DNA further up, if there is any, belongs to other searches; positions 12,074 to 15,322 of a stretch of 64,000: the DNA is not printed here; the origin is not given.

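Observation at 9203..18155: Tandem triplication of ~1000-aa S8 protease / PKD / T9SS-C-terminal-domain genes with minimal intergenic spacing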

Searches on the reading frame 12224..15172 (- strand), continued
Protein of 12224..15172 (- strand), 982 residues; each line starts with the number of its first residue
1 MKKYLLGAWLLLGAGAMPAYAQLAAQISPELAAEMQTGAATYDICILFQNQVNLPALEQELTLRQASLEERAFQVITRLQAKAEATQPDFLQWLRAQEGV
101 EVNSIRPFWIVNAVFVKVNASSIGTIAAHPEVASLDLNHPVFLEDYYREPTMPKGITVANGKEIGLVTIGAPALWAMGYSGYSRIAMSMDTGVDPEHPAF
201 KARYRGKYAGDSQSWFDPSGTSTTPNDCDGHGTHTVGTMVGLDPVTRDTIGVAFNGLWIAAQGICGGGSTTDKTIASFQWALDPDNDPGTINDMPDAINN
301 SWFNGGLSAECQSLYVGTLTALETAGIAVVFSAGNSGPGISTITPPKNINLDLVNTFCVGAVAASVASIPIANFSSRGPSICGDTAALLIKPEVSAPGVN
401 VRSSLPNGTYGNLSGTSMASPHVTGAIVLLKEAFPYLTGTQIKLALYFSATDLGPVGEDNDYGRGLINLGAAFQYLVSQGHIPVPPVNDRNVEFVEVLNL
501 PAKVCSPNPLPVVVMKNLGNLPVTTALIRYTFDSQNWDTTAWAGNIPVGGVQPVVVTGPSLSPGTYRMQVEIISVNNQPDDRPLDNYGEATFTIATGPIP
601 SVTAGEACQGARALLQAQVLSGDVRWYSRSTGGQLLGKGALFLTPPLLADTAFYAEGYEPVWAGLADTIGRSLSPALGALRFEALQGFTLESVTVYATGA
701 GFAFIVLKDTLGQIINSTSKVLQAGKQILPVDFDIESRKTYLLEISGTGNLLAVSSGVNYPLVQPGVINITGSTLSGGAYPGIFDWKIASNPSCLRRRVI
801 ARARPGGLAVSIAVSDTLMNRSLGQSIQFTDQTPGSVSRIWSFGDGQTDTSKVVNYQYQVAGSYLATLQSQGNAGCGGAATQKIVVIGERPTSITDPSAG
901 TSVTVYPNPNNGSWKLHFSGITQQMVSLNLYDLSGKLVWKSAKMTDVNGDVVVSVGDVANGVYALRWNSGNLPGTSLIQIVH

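Call 46: list_cluster_members(proteins=[P0001, P0010, P0032, P0002])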
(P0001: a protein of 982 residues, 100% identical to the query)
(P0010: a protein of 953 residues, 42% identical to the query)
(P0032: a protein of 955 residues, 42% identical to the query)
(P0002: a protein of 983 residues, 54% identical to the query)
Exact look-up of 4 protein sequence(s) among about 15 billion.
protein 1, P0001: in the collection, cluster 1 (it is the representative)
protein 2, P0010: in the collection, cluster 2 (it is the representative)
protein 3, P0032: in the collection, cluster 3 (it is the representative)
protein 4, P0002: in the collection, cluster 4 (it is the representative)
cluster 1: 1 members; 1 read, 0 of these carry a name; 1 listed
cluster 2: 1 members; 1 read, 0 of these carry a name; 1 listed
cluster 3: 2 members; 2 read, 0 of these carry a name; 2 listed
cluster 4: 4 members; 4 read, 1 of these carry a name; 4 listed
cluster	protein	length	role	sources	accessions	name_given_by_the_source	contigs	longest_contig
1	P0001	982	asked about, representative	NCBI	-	-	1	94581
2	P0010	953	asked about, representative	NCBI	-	-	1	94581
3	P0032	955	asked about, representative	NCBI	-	-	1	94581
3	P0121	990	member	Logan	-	-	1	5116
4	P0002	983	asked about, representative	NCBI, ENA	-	-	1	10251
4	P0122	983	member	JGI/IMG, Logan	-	subtilisin family serine protease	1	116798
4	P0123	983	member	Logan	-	-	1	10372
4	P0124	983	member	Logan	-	-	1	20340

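Call 47: find_encoding_contigs(protein=P0122, flank=10000, max_places=2)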
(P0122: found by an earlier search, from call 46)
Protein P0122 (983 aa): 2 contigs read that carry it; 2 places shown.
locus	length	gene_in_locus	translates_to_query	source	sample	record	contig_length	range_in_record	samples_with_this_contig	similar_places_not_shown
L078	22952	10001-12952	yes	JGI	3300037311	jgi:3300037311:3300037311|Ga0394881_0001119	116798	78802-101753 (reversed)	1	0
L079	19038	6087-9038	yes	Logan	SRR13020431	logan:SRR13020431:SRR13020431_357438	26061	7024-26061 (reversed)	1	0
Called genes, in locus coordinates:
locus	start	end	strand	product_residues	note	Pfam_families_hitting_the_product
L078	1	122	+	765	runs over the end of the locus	PF21544:PorZ_N_b_propeller, PF07494:Reg_prop (faint)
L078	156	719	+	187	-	-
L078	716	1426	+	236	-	PF11967:RecO_N, PF02565:RecO_C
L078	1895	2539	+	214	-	PF00027:cNMP_binding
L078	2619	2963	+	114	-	PF03795:YCII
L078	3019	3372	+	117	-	PF03795:YCII (weak)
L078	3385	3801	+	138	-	-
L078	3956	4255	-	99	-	-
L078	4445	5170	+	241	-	-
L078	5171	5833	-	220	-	PF25087:GMPPB_C (faint), PF00132:Hexapep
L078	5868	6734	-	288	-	PF00106:adh_short, PF08659:KR, PF13561:adh_short_C2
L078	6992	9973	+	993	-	PF00082:Peptidase_S8, PF19081:Ig_7, PF00801:PKD, PF18911:PKD_4, PF18962:Por_Secre_tail (weak)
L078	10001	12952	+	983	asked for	PF00082:Peptidase_S8, PF19081:Ig_7, PF00801:PKD, PF18911:PKD_4, PF18962:Por_Secre_tail (faint)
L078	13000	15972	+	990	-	PF00082:Peptidase_S8, PF19081:Ig_7, PF00801:PKD, PF18911:PKD_4, PF18962:Por_Secre_tail (weak)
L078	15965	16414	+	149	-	PF13588:HSDR_N_2, PF04313:HSDR_N (weak)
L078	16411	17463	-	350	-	-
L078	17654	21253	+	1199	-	PF23914:TPR_CcmH_CycH (faint), PF25064:ARM_TT21_5th (faint), PF00515:TPR_1 (weak), PF13432:TPR_16 (weak), PF13371:TPR_9 (weak), PF13432:TPR_16 (weak), PF14559:TPR_19 (weak), PF13371:TPR_9 (weak), +16 more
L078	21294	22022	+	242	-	PF00106:adh_short, PF08659:KR, PF13561:adh_short_C2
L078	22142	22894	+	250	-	PF06439:3keto-disac_hyd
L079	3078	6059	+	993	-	PF00082:Peptidase_S8, PF19081:Ig_7, PF00801:PKD, PF18911:PKD_4, PF18962:Por_Secre_tail (weak)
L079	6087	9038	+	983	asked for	PF00082:Peptidase_S8, PF19081:Ig_7, PF00801:PKD, PF18911:PKD_4, PF18962:Por_Secre_tail (faint)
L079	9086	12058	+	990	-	PF00082:Peptidase_S8, PF19081:Ig_7, PF00801:PKD, PF18911:PKD_4, PF18962:Por_Secre_tail (weak)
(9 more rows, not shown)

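Call 48: find_encoding_contigs(protein=P0121, flank=10000, max_places=2)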
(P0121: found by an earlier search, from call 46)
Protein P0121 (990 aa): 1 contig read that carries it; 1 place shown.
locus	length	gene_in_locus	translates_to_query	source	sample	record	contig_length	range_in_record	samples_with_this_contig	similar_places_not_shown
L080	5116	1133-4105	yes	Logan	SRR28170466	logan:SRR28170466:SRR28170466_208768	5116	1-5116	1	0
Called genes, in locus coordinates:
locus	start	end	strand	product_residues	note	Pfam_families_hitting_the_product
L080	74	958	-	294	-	PF00106:adh_short, PF08659:KR, PF13561:adh_short_C2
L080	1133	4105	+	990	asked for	PF00082:Peptidase_S8, PF19081:Ig_7, PF00801:PKD, PF18911:PKD_4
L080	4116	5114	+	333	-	?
